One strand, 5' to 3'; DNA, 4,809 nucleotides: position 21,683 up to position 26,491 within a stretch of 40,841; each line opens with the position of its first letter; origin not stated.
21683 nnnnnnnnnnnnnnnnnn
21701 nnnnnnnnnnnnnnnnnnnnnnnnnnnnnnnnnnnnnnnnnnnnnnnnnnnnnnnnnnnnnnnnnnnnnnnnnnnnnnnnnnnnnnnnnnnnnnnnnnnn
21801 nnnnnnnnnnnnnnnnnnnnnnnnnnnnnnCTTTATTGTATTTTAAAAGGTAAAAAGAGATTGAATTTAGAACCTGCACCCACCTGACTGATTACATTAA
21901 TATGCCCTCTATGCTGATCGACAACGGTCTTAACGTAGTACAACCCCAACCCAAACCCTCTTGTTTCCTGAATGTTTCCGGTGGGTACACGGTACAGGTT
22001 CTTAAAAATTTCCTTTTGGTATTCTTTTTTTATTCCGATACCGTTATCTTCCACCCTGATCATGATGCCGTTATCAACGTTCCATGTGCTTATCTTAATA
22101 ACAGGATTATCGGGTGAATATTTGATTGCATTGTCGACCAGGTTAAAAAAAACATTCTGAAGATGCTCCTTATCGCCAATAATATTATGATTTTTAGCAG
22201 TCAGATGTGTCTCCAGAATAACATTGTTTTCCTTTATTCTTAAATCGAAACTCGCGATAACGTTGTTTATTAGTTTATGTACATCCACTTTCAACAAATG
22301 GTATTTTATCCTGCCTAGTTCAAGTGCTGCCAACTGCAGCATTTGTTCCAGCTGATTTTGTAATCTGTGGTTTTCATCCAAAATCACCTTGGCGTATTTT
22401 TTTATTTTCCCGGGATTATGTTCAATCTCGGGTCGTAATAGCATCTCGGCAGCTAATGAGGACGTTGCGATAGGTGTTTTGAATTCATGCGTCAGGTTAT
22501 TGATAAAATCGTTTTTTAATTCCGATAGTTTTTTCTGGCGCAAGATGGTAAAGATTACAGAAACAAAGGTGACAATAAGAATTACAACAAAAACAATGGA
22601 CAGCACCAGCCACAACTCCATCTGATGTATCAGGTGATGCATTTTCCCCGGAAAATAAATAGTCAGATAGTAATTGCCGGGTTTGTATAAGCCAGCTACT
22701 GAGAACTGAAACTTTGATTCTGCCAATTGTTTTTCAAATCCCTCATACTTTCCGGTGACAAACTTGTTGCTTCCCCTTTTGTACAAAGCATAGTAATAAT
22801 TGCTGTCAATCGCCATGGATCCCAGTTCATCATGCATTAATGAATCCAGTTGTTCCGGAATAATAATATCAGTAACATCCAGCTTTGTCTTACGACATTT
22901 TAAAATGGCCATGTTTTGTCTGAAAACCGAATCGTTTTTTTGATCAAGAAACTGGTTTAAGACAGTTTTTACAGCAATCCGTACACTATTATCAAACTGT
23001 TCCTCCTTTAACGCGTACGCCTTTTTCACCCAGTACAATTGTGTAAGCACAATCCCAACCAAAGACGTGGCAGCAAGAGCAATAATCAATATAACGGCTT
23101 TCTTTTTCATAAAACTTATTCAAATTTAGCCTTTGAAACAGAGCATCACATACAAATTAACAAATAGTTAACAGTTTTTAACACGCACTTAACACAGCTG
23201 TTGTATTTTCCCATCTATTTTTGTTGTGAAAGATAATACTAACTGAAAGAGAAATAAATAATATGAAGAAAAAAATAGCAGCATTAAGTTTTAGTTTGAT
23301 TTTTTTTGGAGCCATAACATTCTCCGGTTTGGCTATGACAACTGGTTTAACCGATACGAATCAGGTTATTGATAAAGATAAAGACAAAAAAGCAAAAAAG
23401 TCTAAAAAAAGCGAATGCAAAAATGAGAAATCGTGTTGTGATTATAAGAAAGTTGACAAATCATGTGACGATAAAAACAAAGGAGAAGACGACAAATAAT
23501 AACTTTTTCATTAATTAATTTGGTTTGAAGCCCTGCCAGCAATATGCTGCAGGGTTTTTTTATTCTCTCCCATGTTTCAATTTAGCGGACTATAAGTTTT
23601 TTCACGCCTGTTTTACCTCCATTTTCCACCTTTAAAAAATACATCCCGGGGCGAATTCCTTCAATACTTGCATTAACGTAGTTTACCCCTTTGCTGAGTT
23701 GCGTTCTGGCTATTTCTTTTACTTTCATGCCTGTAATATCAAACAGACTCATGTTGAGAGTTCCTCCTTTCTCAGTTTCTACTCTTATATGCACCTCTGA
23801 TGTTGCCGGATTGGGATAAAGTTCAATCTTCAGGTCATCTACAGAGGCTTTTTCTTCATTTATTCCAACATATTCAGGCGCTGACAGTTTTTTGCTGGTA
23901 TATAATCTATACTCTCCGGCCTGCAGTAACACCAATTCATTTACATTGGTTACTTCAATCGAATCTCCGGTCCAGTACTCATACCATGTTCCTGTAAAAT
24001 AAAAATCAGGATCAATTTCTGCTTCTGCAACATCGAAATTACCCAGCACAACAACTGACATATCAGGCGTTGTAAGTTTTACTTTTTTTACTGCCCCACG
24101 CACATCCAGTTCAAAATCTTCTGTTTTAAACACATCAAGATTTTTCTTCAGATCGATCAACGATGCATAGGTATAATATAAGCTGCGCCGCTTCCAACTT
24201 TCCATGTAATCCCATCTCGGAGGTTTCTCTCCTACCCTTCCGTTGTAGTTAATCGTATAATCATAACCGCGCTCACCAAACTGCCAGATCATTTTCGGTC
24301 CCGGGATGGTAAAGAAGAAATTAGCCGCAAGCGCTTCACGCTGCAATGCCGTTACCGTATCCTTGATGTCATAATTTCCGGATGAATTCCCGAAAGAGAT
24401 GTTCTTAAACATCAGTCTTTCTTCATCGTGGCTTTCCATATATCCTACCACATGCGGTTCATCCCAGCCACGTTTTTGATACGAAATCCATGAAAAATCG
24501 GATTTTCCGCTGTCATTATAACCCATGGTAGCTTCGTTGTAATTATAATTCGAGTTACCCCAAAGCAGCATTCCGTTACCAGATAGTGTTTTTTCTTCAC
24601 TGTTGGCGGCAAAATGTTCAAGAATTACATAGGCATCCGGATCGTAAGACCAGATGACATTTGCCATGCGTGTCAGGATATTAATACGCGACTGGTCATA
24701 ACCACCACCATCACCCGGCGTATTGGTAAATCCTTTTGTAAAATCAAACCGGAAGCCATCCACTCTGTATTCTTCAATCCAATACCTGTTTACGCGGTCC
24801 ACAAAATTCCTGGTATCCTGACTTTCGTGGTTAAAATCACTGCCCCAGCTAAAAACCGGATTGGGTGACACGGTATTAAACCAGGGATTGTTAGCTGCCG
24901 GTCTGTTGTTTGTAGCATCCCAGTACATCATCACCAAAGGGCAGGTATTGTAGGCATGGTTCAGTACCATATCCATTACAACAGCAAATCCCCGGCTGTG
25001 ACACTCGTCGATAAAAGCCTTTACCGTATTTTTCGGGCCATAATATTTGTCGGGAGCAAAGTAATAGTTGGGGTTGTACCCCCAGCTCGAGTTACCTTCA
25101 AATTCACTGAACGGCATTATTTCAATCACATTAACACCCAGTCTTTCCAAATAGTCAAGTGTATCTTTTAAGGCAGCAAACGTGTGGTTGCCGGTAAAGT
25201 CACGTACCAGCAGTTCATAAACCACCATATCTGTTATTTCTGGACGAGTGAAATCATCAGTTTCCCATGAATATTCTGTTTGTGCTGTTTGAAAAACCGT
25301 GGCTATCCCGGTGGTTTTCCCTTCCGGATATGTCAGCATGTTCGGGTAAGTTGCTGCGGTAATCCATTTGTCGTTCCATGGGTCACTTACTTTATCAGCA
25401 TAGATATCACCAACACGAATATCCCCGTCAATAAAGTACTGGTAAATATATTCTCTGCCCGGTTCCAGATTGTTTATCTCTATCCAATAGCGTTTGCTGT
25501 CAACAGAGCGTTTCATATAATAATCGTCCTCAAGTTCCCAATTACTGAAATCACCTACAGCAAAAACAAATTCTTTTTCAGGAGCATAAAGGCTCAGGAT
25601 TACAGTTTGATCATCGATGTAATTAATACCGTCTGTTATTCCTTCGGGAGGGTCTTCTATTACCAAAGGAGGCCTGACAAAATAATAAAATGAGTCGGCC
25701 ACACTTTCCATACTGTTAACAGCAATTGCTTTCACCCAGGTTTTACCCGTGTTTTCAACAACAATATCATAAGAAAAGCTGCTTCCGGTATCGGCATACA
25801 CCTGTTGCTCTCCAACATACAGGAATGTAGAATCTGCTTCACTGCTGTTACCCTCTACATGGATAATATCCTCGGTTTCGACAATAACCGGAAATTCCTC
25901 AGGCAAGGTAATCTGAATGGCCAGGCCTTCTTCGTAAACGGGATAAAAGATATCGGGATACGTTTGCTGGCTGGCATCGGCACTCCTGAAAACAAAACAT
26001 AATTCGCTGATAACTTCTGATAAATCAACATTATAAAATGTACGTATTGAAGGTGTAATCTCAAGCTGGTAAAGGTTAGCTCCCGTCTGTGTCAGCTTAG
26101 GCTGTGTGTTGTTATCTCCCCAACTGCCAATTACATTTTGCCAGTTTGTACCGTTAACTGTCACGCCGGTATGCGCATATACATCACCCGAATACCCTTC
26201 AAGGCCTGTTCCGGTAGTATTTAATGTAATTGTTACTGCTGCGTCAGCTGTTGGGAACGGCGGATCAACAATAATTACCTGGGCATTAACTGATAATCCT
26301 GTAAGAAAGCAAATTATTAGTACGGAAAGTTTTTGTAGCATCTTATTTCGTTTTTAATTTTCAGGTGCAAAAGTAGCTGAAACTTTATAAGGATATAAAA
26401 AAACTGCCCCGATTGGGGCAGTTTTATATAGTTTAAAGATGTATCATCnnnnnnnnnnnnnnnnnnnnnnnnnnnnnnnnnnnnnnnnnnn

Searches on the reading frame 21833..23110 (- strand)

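Call 6: search_protein_families(library=pfam, proteins=[window:21833-23110:-], max_evalue=0.001)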
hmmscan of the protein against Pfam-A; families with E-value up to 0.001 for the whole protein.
window:21833-23110:- (425 aa): 3 families
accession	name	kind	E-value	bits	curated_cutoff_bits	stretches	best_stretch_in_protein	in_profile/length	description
PF02518.31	HATPase_c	-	8.4e-26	91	26.4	1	312-423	1-110/111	Histidine kinase-, DNA gyrase B-, and HSP90-like ATPase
PF00512.31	HisKA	-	7.2e-13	48.8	26.9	1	199-265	2-65/66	His Kinase A (phospho-acceptor) domain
PF14501.12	HATPase_c_5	-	1.8e-06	28.2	22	1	317-407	6-89/102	GHKL domain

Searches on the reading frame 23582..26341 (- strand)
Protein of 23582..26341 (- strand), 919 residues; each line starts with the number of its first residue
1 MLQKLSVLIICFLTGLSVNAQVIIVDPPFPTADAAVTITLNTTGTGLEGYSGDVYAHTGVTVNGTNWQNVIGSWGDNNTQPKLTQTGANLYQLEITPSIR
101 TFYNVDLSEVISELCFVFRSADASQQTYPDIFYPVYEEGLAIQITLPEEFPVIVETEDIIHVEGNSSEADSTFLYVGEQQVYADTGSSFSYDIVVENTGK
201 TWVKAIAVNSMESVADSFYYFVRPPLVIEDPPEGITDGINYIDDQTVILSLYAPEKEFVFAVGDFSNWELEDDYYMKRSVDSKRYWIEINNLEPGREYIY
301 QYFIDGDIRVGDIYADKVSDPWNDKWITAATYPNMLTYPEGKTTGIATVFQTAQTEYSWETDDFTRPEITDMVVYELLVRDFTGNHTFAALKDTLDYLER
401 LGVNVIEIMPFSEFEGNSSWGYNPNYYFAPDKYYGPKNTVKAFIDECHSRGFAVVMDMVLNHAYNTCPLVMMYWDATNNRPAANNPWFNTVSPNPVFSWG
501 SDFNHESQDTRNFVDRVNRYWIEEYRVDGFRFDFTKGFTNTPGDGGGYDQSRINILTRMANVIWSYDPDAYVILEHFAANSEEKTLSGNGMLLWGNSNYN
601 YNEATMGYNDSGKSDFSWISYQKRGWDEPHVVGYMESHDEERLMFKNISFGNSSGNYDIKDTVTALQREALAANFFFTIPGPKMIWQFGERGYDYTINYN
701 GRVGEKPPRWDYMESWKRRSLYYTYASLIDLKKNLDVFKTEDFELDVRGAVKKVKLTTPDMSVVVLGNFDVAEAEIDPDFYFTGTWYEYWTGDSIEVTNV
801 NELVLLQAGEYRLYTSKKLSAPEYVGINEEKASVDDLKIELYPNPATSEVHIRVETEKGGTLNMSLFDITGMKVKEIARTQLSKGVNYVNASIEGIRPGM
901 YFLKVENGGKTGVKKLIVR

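Call 6: search_protein_families(library=pfam, proteins=[window:23582-26341:-], max_evalue=0.001)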
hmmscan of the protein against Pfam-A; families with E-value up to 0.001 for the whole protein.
window:23582-26341:- (919 aa): 2 families
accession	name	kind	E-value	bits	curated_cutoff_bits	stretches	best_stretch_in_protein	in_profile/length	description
PF00128.31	Alpha-amylase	-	2e-20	73.9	22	2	391-467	21-96/446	Alpha amylase, catalytic domain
PF18962.6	Por_Secre_tail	-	5.2e-13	49.5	27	1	841-918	1-75/75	Secretion system C-terminal sorting domain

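Call 8: search_protein_families(library=ncbifam, proteins=[window:23582-26341:-], max_evalue=1)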
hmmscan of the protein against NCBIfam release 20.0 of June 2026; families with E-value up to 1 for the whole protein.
window:23582-26341:- (919 aa): 38 families (the best 25 are shown)
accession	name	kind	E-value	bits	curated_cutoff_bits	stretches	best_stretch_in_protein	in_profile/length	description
TIGR02402.1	trehalose_TreZ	equivalog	2.3e-40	138.5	538.8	1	345-538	70-250/545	malto-oligosyltrehalose trehalohydrolase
NF003811.1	PRK05402.1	equivalog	2.3e-25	89.2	741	1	245-533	29-301/619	1,4-alpha-glucan branching protein GlgB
NF008967.0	PRK12313.1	equivalog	5.7e-25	87.7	577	1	244-576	37-362/633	1,4-alpha-glucan branching protein GlgB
TIGR01515.1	branching_enzym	equivalog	1e-20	73.9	463.95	1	248-534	31-291/607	1,4-alpha-glucan branching enzyme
TIGR02104.1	pulA_typeI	equivalog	1.3e-19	69.7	504.5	1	250-534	24-320/605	type I pullulanase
TIGR02100.1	glgX_debranch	equivalog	1.8e-19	69.3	640.9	1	352-536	135-344/688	glycogen debranching protein GlgX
NF041321.1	Alpha-amyl_MalA_Halo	equivalog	2.9e-19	68.9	875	1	370-535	258-427/666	alpha-amylase MalA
TIGR02456.1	treS_nterm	equivalog_domain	5.5e-15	54.9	678.35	2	371-470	5-108/539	maltose alpha-D-glucosyltransferase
NF011293.0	PRK14705.1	equivalog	4e-14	51.2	2376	1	365-534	741-905/1224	1,4-alpha-glucan branching enzyme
NF002983.0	PRK03705.1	equivalog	8.9e-14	50.5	901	1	352-542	131-345/658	glycogen debranching protein GlgX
NF041090.1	Cyc-maltodext_AglB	equivalog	3.4e-13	49.2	540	1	390-775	66-410/470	cyclomaltodextrinase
TIGR02102.1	pullulan_Gpos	equivalog_domain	3.7e-13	48.2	1042.25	1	361-534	443-643/1113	pullulanase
NF008183.0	PRK10933.1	subfamily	3.9e-13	48.9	535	1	381-464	23-107/551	alpha,alpha-phosphotrehalase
TIGR04183.1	Por_Secre_tail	domain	8.8e-13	48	23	1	841-919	1-72/72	T9SS type A sorting domain-containing protein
NF009221.0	PRK12568.1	equivalog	8.8e-13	47.2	1270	1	245-468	153-364/745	1,4-alpha-glucan branching enzyme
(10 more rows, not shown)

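Call 66: search_solved_structures(query=window:23582-26341:-, max_evalue=1e-10)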
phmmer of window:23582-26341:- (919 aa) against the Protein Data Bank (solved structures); distinct sequences matched with E-value up to 1e-10: 52.
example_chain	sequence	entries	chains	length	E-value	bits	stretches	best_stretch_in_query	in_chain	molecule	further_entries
8xx9_A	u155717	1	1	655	9.4e-180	602.7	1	234-819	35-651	alpha-amylase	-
8xxa_A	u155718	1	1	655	9e-179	599.5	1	234-819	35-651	alpha-amylase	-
8dge_A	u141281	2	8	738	1.1e-128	433.7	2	254-816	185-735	Alpha amylase, catalytic domain protein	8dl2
8dl1_A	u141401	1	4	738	2.6e-128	432.5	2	254-816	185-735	Alpha amylase, catalytic domain protein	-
1eha_A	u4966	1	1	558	2e-26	95.3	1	351-541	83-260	GLYCOSYLTREHALOSE TREHALOHYDROLASE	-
1eh9_A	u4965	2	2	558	2.1e-26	95.2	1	351-541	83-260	GLYCOSYLTREHALOSE TREHALOHYDROLASE | Malto-oligosyltrehalose trehalohydrolase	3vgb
3vgg_A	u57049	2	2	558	2.2e-26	95.2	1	351-541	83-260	Malto-oligosyltrehalose trehalohydrolase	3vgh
3vgd_A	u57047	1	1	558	6.8e-26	93.6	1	351-540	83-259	Malto-oligosyltrehalose trehalohydrolase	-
3vge_A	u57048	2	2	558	1.2e-25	92.8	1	351-539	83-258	Malto-oligosyltrehalose trehalohydrolase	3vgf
3m07_A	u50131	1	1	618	4.3e-24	87.6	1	356-534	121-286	Putative alpha amylase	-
2bhu_A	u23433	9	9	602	9e-21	76.6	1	356-540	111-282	MALTOOLIGOSYLTREHALOSE TREHALOHYDROLASE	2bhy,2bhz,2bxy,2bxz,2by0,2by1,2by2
7p43_A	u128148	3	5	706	1.9e-16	62.3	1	246-548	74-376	1,4-alpha-glucan-branching enzyme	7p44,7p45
9xvi_A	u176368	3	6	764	5.3e-16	60.8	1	342-535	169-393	Isoamylase 1, chloroplastic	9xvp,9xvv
9xve_A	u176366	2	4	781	5.5e-16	60.8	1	343-535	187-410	Isoamylase 1, chloroplastic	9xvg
9j60_A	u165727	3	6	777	8.1e-16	60.2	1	352-537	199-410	Isoamylase 1, chloroplastic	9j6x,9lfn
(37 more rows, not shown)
